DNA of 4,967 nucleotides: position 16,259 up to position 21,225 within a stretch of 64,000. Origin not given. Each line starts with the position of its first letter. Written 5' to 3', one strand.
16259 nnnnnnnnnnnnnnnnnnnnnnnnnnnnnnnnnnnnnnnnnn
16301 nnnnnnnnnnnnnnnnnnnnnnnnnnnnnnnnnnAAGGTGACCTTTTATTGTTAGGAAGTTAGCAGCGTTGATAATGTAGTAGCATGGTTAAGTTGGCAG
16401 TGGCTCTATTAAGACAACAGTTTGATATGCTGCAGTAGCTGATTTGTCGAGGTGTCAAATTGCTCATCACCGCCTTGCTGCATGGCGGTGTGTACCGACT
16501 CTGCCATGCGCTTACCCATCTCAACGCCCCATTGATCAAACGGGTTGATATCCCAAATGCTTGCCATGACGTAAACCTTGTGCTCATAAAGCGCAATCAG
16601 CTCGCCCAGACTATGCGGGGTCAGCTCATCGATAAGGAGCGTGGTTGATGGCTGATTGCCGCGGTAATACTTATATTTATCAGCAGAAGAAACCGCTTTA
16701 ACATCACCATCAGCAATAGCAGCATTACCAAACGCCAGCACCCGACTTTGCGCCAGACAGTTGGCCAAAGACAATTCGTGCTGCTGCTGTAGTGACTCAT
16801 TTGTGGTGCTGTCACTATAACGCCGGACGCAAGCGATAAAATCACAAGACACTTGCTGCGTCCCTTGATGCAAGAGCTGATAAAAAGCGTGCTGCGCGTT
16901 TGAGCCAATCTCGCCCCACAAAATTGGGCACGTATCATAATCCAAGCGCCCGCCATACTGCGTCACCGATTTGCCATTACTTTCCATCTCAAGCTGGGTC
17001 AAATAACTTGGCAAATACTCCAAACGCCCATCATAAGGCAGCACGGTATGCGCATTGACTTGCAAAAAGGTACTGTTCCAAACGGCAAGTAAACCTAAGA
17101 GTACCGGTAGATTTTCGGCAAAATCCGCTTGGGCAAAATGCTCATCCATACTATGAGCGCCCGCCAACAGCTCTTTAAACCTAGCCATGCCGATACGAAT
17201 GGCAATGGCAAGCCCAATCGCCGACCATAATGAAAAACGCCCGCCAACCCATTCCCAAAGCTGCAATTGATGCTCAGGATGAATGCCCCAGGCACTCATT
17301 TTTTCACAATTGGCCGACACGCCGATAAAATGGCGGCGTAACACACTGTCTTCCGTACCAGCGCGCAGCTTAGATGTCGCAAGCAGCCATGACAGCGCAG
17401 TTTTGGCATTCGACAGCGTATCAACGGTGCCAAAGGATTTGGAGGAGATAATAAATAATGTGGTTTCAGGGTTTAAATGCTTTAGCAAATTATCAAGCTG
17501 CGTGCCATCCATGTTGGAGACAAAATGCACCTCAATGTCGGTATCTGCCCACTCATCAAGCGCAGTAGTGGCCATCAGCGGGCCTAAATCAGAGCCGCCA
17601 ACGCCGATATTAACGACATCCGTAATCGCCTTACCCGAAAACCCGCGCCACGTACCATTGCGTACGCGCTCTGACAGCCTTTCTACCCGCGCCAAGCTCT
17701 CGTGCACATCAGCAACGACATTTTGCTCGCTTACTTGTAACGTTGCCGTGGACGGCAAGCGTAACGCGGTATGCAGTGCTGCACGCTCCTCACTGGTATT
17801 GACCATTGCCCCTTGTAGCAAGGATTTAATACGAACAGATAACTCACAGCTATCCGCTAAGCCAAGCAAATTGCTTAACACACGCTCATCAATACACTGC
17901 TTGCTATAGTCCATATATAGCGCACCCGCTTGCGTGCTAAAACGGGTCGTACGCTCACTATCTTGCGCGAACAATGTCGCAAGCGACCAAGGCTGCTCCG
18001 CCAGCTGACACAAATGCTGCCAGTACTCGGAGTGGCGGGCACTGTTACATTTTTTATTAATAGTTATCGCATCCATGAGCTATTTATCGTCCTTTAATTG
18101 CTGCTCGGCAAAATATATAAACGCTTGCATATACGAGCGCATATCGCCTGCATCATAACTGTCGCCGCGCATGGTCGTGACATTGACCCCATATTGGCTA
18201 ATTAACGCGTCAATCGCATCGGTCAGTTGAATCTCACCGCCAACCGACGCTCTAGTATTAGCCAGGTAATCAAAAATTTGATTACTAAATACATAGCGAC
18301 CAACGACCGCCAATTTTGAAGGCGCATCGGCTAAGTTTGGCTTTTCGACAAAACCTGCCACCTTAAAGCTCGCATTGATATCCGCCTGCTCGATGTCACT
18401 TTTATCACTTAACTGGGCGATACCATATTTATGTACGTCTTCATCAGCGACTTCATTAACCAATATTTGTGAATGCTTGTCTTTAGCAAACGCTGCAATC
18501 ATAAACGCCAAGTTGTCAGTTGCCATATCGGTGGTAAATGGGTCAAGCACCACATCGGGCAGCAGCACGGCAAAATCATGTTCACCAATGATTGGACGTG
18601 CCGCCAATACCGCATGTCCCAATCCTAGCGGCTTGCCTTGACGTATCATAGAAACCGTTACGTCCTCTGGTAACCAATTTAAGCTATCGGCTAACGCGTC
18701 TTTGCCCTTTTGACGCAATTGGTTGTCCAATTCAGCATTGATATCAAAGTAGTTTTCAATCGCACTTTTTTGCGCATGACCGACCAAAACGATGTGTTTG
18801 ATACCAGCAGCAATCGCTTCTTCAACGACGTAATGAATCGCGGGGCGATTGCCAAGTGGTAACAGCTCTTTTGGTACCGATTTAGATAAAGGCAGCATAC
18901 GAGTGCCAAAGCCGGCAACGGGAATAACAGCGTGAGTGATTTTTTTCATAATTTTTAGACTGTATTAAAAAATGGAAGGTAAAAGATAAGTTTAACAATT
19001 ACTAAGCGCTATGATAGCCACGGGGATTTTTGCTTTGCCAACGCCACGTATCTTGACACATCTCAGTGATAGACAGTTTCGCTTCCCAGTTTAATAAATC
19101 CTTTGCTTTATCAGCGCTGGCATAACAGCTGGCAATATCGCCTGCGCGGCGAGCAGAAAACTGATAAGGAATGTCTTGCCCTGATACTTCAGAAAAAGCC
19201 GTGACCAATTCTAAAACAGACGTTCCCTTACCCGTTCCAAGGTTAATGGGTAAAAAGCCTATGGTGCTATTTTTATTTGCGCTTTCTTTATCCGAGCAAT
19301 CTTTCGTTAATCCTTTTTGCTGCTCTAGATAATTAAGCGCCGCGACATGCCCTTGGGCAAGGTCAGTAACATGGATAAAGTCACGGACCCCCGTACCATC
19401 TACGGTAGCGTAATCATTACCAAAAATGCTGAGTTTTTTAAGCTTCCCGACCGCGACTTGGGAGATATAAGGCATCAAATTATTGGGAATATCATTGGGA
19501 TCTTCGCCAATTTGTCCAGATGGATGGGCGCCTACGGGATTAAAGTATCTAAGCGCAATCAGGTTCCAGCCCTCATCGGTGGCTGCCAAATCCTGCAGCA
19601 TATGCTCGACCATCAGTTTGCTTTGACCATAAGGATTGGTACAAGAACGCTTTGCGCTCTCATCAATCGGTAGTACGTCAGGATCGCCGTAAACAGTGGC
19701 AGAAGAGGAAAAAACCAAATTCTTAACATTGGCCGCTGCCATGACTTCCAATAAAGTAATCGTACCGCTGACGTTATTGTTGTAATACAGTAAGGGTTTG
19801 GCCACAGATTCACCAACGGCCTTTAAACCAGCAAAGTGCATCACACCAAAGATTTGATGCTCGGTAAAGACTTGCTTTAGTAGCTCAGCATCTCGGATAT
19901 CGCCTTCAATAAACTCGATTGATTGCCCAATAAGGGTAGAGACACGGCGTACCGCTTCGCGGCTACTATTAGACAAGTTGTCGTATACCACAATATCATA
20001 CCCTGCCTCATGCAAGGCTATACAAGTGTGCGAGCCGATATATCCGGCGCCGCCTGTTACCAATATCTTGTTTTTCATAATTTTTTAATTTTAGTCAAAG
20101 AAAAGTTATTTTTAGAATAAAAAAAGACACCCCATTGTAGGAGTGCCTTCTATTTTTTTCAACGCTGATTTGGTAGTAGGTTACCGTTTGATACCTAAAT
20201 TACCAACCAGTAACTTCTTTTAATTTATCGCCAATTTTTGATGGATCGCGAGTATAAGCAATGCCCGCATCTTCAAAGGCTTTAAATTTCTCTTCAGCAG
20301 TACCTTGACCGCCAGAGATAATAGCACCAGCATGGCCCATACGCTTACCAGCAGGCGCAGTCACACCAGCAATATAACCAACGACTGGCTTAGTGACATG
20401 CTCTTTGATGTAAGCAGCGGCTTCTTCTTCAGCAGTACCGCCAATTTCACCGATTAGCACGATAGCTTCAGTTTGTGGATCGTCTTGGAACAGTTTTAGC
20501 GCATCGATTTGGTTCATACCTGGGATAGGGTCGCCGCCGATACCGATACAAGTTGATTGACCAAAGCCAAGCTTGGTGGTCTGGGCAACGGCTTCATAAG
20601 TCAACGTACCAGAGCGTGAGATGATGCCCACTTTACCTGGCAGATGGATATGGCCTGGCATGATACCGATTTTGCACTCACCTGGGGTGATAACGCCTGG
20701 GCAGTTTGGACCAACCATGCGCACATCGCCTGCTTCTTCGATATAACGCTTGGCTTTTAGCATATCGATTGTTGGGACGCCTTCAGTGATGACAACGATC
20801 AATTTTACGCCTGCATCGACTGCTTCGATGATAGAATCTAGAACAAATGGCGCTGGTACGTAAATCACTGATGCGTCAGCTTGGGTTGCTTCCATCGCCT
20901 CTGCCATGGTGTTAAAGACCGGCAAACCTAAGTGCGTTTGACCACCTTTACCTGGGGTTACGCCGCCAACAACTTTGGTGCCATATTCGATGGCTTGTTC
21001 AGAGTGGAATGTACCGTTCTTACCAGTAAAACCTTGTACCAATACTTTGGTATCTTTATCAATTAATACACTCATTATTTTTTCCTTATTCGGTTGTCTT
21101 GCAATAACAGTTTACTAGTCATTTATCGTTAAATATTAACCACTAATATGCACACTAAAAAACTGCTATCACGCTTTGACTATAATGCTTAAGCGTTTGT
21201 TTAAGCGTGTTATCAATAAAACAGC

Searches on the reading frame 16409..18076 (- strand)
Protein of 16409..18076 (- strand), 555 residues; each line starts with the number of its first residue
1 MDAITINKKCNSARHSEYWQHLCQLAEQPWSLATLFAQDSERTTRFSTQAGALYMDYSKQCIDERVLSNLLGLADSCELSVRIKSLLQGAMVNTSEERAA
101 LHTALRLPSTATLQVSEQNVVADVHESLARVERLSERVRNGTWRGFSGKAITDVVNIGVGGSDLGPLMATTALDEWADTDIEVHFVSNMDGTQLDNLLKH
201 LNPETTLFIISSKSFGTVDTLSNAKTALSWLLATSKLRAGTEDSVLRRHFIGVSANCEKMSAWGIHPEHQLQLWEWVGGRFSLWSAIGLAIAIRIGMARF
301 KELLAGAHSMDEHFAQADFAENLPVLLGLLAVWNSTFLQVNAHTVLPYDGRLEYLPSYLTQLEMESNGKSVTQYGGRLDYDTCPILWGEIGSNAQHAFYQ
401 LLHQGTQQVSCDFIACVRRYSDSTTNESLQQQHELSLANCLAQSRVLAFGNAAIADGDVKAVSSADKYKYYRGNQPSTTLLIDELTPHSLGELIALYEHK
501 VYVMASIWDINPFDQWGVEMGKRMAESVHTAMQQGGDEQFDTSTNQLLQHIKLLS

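Call 48: search_protein_families(library=pfam, proteins=[window:16409-18076:-], max_evalue=0.00001)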
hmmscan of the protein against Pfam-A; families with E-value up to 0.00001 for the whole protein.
window:16409-18076:- (555 aa): 1 family
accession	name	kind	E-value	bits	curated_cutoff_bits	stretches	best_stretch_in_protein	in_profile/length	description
PF00342.24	PGI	-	4e-171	570.3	22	1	56-548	1-486/486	Phosphoglucose isomerase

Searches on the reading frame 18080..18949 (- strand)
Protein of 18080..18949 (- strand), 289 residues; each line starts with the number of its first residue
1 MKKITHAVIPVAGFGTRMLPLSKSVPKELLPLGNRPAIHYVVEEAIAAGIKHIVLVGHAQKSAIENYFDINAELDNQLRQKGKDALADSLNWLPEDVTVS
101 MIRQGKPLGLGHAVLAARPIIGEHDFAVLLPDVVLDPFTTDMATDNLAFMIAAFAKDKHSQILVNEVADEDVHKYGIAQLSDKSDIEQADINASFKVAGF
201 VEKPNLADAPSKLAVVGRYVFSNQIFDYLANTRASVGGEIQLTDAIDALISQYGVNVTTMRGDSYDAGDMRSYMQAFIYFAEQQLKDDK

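Call 48: search_protein_families(library=pfam, proteins=[window:18080-18949:-], max_evalue=0.00001)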
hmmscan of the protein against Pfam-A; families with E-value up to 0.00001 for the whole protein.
window:18080-18949:- (289 aa): 1 family
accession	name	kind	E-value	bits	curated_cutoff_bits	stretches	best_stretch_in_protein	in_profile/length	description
PF00483.29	NTP_transferase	-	1.6e-30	106.9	21.2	1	7-277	2-239/245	Nucleotidyl transferase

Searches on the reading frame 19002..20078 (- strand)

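Call 48: search_protein_families(library=pfam, proteins=[window:19002-20078:-], max_evalue=0.00001)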
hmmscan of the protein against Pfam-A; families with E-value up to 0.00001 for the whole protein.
window:19002-20078:- (358 aa): 9 families
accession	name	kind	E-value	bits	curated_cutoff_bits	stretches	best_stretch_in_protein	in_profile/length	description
PF01370.27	Epimerase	-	6.8e-57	193.1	20.9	1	5-253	1-230/240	NAD dependent epimerase/dehydratase family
PF16363.11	GDP_Man_Dehyd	-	1.4e-56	192.8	27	1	6-344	1-332/332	GDP-mannose 4,6 dehydratase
PF01073.25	3Beta_HSD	-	2.3e-18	66.7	22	1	6-255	1-236/280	3-beta hydroxysteroid dehydrogenase/isomerase family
PF02719.21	Polysacc_synt_2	-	8.9e-16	58.4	20.2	1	5-184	1-174/293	Polysaccharide biosynthesis protein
PF04321.23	RmlD_sub_bind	-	1.7e-09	37.6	27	1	4-163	2-138/287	RmlD substrate binding domain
PF00106.31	adh_short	-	9.7e-09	35.4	26.6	1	4-73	2-70/195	short chain dehydrogenase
PF08659.16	KR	-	2.6e-07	31.2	22.6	1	5-132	3-143/180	KR domain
PF05368.20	NmrA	-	4.7e-07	30.1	27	1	1-126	1-107/298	NmrA-like family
PF13460.12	NAD_binding_10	-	5.8e-06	26.7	27.2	0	9-162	1-132/184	NAD(P)H-binding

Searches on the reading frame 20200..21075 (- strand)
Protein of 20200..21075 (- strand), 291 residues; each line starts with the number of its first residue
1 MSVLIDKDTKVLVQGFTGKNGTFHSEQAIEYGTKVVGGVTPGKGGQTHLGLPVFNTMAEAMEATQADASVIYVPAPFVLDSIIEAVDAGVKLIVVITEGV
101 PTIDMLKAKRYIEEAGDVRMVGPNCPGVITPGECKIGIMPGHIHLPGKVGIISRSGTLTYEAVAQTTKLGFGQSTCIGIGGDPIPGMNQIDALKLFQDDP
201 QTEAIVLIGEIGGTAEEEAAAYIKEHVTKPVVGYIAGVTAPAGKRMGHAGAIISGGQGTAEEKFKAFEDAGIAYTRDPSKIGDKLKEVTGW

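Call 48: search_protein_families(library=pfam, proteins=[window:20200-21075:-], max_evalue=0.00001)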
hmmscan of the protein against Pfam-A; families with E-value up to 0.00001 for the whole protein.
window:20200-21075:- (291 aa): 4 families
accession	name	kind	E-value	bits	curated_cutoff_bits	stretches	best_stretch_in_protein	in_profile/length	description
PF02629.25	CoA_binding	-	1.3e-32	112.9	22.3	1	6-99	1-97/97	CoA binding domain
PF00549.24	Ligase_CoA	-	4.6e-26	91.9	24.5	1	152-271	1-126/128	CoA-ligase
PF13607.11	Succ_CoA_lig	-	2.6e-09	37.4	27.4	1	146-276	1-126/138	Succinyl-CoA ligase like flavodoxin domain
PF13380.12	CoA_binding_2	-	4.5e-06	27.5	22.8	0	36-130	30-115/116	CoA binding domain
